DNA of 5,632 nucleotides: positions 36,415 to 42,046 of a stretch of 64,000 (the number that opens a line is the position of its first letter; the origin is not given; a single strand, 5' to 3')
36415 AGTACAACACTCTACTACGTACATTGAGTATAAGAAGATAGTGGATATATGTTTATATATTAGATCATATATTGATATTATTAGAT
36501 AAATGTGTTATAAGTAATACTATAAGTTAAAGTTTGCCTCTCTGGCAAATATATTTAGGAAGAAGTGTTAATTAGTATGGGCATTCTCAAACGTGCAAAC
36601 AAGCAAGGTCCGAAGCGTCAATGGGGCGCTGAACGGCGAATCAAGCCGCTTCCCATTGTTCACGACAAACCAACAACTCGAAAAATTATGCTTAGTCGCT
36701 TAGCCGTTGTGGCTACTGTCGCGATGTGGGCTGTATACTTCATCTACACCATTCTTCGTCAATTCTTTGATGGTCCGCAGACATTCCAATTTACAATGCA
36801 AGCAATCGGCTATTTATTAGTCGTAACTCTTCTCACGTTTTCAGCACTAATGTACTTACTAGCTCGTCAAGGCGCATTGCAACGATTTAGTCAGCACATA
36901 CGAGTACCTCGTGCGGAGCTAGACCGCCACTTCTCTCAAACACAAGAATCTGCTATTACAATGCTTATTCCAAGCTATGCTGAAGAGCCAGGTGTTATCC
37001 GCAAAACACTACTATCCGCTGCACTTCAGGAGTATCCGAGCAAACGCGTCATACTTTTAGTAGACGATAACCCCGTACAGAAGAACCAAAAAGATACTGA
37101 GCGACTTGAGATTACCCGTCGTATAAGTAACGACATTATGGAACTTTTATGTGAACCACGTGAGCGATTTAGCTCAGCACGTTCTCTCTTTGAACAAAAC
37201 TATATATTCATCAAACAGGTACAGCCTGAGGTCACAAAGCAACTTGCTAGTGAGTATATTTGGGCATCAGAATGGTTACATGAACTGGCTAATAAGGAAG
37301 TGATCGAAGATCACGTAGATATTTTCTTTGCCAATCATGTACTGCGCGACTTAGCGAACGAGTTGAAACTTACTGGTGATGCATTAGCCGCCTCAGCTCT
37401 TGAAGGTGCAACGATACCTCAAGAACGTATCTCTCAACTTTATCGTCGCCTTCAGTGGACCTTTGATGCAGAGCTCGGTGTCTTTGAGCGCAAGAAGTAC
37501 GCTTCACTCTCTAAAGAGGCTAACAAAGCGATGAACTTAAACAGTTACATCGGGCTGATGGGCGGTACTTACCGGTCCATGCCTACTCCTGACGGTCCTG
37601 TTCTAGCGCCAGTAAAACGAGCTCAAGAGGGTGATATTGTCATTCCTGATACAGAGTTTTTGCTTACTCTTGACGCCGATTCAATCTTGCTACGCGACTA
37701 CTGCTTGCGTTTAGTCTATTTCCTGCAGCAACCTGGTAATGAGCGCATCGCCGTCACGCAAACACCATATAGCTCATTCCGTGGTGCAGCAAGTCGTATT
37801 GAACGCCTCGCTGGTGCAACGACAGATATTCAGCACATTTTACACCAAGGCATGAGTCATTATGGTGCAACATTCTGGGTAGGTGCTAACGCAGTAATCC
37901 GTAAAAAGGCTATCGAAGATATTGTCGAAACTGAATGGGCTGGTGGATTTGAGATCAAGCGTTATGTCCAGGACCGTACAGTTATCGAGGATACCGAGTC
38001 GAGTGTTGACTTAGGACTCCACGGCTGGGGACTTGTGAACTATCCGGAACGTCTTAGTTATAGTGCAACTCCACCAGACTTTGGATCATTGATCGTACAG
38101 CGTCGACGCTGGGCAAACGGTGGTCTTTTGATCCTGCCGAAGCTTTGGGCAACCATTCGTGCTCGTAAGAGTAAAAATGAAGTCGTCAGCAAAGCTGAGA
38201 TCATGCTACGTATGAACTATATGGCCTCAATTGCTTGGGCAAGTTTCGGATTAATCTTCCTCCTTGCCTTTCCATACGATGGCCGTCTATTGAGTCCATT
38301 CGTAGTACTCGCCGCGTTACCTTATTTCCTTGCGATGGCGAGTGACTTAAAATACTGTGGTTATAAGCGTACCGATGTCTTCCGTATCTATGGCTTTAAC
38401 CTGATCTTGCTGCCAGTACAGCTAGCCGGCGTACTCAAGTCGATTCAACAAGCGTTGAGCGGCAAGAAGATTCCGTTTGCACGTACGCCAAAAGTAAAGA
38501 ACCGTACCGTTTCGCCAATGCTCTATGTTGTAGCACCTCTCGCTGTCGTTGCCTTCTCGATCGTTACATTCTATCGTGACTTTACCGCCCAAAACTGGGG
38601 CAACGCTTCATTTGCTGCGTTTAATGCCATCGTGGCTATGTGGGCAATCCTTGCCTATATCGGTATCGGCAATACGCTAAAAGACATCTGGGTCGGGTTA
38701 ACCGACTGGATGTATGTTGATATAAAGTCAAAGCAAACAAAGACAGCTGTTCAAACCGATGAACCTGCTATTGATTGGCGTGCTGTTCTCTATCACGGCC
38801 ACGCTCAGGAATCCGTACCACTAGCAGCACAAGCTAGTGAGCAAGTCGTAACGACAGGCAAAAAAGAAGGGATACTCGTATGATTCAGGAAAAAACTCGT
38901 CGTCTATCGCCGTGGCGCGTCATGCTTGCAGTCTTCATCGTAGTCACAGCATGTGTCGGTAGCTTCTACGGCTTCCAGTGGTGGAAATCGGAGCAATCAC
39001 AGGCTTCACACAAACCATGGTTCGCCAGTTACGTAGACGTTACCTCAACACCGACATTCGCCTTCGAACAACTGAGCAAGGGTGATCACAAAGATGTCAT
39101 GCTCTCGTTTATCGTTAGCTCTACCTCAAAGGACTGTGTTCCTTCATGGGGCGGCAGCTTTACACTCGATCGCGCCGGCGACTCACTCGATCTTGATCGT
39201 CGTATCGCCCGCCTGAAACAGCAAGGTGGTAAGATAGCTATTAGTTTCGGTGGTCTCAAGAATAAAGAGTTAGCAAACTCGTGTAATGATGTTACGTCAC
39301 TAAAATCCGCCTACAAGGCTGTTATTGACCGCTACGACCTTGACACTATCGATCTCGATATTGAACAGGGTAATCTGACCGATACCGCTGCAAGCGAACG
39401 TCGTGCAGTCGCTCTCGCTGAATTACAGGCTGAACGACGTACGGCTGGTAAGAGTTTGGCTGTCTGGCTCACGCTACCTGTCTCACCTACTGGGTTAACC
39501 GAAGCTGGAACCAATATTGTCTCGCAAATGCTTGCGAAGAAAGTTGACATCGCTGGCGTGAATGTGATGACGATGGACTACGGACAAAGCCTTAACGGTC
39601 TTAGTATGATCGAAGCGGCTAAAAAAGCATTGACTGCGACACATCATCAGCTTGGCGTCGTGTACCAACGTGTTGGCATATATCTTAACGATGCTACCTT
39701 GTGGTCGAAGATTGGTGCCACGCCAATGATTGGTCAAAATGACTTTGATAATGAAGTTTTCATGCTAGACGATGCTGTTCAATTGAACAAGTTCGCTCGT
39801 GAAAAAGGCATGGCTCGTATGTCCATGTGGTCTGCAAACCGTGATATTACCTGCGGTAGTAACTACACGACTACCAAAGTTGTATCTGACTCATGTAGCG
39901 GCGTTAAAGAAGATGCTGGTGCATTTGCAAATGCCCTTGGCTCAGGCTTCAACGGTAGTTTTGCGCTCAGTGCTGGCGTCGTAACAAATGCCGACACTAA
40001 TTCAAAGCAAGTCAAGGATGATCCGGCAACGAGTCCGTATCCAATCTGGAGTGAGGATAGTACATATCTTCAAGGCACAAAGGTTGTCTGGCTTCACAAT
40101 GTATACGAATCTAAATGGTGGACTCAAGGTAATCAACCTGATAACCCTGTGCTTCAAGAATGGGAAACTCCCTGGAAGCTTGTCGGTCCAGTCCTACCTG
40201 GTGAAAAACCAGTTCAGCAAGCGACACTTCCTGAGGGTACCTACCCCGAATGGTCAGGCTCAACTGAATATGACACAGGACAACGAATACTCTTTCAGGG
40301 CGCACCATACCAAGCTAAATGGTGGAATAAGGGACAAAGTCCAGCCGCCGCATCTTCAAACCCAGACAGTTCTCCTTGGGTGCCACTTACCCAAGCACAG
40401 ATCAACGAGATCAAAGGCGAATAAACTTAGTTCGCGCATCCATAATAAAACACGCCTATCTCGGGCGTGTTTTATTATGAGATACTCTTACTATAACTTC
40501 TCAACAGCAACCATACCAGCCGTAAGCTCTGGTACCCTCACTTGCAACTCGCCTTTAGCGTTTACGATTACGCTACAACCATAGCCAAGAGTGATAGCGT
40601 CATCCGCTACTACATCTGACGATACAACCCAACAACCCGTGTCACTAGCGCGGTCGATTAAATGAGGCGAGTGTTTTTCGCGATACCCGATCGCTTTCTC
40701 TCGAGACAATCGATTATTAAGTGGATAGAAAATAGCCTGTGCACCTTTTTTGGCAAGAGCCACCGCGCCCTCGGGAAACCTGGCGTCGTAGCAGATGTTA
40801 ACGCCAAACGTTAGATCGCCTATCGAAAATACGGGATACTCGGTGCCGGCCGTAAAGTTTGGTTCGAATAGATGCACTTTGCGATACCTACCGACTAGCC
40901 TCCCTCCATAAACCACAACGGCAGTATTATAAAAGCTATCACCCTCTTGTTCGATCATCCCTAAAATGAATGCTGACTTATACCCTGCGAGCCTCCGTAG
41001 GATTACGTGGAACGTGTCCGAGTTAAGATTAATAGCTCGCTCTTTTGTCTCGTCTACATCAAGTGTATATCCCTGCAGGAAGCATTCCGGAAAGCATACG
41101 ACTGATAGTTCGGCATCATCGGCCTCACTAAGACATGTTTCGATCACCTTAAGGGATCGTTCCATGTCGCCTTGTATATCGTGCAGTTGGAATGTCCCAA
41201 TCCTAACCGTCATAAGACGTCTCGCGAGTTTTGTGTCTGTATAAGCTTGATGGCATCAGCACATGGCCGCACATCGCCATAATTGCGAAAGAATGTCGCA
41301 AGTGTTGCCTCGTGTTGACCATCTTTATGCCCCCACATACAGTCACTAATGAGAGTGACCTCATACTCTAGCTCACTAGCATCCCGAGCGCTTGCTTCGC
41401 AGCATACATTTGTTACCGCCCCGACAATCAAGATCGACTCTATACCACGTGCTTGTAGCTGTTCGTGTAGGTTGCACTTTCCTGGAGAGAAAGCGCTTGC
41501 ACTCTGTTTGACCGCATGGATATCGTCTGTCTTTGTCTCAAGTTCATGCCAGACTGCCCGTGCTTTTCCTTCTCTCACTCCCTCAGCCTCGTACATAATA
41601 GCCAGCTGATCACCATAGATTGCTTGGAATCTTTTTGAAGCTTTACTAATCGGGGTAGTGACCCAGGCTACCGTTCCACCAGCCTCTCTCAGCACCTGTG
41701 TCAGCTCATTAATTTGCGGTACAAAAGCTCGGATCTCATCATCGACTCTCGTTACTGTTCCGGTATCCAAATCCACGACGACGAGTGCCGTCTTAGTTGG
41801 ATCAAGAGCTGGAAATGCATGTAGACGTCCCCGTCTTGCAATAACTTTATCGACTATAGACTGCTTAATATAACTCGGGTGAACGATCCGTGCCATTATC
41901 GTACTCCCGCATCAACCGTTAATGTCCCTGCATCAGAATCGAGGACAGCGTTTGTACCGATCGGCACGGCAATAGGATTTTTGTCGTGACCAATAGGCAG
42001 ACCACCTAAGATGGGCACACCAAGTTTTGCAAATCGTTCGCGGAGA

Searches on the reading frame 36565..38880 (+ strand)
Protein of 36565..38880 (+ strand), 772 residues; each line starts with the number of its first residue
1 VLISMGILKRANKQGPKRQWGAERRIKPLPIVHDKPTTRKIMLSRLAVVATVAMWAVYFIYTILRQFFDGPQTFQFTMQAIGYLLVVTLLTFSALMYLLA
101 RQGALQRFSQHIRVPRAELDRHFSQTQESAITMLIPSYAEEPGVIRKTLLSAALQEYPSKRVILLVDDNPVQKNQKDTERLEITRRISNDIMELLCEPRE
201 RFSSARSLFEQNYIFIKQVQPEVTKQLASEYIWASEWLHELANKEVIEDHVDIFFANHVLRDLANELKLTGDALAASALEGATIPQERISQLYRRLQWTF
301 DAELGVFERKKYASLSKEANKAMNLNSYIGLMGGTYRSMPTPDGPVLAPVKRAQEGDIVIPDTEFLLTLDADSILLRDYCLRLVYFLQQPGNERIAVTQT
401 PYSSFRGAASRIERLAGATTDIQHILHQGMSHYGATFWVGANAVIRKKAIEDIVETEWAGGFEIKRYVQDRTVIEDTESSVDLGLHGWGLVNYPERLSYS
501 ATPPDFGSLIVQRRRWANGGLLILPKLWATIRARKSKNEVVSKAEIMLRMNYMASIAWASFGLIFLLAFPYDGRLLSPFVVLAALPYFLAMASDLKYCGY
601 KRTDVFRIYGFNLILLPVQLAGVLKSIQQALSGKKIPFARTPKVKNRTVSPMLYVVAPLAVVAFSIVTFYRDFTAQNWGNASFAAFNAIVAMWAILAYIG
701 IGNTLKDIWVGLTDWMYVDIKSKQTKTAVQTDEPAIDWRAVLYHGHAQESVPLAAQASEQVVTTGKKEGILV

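Call 53: search_protein_families(library=pfam, proteins=[window:36565-38880:+], max_evalue=0.001)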
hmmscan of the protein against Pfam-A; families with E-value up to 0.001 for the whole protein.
window:36565-38880:+ (772 aa): 4 families
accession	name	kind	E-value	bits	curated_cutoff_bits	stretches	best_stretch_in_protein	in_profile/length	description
PF13632.12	Glyco_trans_2_3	-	7.2e-35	121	27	1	367-590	3-197/198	Glycosyl transferase family group 2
PF13641.12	Glyco_tranf_2_3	-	5.9e-11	43.3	27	1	363-519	87-230/230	Glycosyltransferase like family 2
PF00535.33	Glycos_transf_2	-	1.6e-06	28.6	23.3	0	363-453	79-167/168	Glycosyl transferase family 2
PF03142.21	Chitin_synth_2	-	4.6e-05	22.7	27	0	116-179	12-76/527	Chitin synthase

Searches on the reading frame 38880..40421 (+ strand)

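Call 53: search_protein_families(library=pfam, proteins=[window:38880-40421:+], max_evalue=0.001)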
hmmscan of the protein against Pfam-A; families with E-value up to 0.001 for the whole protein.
window:38880-40421:+ (514 aa): 2 families
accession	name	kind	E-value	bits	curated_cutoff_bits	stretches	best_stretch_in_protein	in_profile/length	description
PF02839.19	CBM_5_12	-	6.9e-11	42.4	26.2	2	457-498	1-41/44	Carbohydrate-binding module family 5/12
PF00704.34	Glyco_hydro_18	-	2.2e-07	31.3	29.6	1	108-239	56-188/317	Glycosyl hydrolases family 18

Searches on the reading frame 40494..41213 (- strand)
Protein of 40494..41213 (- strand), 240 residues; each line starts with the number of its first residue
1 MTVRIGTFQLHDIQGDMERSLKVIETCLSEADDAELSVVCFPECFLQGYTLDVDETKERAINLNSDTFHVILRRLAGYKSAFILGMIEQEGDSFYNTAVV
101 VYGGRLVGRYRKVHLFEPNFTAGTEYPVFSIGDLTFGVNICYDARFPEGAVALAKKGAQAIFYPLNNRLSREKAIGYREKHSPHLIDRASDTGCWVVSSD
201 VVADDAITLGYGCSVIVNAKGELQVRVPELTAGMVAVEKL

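Call 53: search_protein_families(library=pfam, proteins=[window:40494-41213:-], max_evalue=0.001)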
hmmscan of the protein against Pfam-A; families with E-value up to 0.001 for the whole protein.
window:40494-41213:- (240 aa): 1 family
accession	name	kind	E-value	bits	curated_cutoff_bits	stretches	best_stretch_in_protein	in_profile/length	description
PF00795.27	CN_hydrolase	-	5.4e-34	118.1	23.2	1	6-236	3-243/256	Carbon-nitrogen hydrolase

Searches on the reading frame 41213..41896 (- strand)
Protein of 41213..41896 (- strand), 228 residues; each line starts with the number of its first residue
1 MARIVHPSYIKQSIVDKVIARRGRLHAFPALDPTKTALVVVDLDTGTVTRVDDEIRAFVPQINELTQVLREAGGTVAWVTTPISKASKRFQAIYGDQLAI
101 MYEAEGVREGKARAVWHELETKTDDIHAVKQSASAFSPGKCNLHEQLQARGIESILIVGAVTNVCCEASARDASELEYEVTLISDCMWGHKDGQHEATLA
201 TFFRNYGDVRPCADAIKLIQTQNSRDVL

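Call 53: search_protein_families(library=pfam, proteins=[window:41213-41896:-], max_evalue=0.001)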
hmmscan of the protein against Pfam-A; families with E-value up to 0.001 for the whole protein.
window:41213-41896:- (228 aa): 1 family
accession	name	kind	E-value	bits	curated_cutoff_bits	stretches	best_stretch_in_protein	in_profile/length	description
PF00857.26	Isochorismatase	-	1.4e-27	97.3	27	1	36-209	1-170/175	Isochorismatase domain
